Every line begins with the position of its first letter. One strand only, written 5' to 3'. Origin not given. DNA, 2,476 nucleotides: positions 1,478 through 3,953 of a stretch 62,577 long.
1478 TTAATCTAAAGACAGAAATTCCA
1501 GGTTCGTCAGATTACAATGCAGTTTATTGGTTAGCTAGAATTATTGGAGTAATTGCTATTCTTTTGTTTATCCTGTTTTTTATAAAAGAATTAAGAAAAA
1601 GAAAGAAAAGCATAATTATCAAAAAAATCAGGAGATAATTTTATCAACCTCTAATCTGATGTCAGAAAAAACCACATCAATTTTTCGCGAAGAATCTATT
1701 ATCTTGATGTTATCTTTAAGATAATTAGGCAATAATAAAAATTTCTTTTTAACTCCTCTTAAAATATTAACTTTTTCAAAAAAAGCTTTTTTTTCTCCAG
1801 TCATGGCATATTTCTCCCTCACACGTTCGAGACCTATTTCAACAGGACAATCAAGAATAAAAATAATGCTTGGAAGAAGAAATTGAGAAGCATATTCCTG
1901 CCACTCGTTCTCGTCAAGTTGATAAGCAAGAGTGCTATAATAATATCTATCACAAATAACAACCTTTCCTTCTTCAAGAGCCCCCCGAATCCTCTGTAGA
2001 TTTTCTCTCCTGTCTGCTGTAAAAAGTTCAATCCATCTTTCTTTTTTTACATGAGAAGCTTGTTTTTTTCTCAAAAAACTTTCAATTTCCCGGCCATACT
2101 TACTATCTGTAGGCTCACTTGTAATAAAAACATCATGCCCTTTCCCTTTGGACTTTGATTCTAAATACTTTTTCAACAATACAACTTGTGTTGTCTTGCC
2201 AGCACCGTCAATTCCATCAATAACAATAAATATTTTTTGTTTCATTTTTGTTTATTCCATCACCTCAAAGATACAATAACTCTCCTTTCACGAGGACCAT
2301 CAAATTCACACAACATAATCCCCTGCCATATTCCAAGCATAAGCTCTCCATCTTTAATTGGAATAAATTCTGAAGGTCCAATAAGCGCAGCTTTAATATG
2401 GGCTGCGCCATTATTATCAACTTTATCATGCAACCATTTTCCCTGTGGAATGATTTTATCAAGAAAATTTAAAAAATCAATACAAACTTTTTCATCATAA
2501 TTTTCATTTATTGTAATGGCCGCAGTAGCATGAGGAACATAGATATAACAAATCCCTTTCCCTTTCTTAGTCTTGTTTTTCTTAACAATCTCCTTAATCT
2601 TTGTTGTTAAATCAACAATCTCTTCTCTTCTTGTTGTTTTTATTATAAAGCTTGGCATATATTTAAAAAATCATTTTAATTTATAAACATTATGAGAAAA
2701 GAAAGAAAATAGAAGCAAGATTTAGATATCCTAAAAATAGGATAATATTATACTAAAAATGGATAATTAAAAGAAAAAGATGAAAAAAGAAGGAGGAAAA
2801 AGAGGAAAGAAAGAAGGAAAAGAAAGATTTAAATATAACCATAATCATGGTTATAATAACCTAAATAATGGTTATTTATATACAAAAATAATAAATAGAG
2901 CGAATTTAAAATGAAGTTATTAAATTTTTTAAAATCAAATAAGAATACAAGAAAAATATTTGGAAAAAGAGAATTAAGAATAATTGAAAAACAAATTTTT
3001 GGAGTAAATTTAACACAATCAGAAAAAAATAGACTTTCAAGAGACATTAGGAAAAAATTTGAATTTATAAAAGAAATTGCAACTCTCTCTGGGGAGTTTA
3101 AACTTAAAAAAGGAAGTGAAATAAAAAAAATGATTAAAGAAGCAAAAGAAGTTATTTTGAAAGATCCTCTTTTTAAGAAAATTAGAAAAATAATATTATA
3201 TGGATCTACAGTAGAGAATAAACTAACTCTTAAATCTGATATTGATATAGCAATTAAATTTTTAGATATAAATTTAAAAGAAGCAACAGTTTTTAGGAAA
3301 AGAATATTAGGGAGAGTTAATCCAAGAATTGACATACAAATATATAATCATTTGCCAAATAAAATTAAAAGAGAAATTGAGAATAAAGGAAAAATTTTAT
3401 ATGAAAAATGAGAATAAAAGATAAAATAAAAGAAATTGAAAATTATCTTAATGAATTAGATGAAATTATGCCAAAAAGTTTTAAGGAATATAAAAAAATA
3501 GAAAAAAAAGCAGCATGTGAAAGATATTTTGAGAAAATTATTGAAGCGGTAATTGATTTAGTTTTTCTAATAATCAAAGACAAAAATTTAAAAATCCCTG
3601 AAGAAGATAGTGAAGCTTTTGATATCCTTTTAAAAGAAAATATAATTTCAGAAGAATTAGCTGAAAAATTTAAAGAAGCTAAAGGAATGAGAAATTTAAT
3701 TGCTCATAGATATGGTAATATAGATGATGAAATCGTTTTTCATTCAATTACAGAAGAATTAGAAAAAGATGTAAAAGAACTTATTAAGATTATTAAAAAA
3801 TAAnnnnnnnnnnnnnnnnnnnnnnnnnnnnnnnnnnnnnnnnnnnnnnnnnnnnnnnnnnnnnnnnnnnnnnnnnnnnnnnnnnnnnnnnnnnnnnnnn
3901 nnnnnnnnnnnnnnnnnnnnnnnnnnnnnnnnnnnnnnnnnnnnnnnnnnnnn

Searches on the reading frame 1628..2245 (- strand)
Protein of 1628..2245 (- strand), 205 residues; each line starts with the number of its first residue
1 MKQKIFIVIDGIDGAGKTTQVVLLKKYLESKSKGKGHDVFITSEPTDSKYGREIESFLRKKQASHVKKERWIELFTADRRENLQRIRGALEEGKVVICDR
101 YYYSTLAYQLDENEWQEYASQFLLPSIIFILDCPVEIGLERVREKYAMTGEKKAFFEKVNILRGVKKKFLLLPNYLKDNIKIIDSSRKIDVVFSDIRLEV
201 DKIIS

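Call 14: search_protein_families(library=pfam, proteins=[window:1628-2245:-], max_evalue=0.001)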
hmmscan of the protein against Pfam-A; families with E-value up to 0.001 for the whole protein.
window:1628-2245:- (205 aa): 2 families
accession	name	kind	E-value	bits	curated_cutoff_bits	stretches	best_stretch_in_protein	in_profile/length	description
PF02223.23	Thymidylate_kin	-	1.8e-38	132.5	27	1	9-196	1-185/185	Thymidylate kinase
PF13521.12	AAA_28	-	0.00036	21.2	27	1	7-112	2-93/164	AAA domain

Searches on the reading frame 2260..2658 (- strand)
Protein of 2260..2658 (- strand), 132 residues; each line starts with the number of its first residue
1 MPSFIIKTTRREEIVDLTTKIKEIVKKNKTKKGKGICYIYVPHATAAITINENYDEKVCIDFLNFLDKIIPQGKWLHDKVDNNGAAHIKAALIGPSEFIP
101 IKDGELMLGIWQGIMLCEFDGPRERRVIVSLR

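Call 14: search_protein_families(library=pfam, proteins=[window:2260-2658:-], max_evalue=0.001)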
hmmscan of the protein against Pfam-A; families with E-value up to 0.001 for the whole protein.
window:2260-2658:- (132 aa): 1 family
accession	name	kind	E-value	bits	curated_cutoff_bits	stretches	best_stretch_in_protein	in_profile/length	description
PF01894.22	UPF0047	-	8e-40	136.1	27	1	16-130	1-116/117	Uncharacterised protein family UPF0047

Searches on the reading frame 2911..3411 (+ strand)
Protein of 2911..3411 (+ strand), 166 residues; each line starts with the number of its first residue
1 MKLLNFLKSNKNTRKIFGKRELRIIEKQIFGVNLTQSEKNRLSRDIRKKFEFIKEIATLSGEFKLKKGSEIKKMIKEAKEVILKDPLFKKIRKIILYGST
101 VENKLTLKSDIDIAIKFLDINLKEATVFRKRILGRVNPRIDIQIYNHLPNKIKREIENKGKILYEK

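Call 14: search_protein_families(library=pfam, proteins=[window:2911-3411:+], max_evalue=0.001)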
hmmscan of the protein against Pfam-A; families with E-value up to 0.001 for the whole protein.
window:2911-3411:+ (166 aa): 2 families
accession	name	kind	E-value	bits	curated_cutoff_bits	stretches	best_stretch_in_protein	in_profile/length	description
PF18765.7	Polbeta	-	1.7e-13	51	26.9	1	89-166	11-90/93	Polymerase beta, Nucleotidyltransferase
PF01909.29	NTP_transf_2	-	2.2e-05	25.2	21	1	89-162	13-92/93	Nucleotidyltransferase domain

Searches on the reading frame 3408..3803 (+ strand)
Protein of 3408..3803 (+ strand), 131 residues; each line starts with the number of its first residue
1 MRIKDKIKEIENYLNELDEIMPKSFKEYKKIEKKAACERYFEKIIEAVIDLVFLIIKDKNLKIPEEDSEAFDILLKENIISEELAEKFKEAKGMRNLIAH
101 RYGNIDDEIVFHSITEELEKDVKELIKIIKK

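Call 14: search_protein_families(library=pfam, proteins=[window:3408-3803:+], max_evalue=0.001)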
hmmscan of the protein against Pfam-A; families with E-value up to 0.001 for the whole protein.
window:3408-3803:+ (131 aa): 1 family
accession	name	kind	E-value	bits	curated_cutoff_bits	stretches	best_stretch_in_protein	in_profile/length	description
PF01934.22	HepT-like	-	6.1e-27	94.1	23.5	1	10-126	1-117/120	Ribonuclease HepT-like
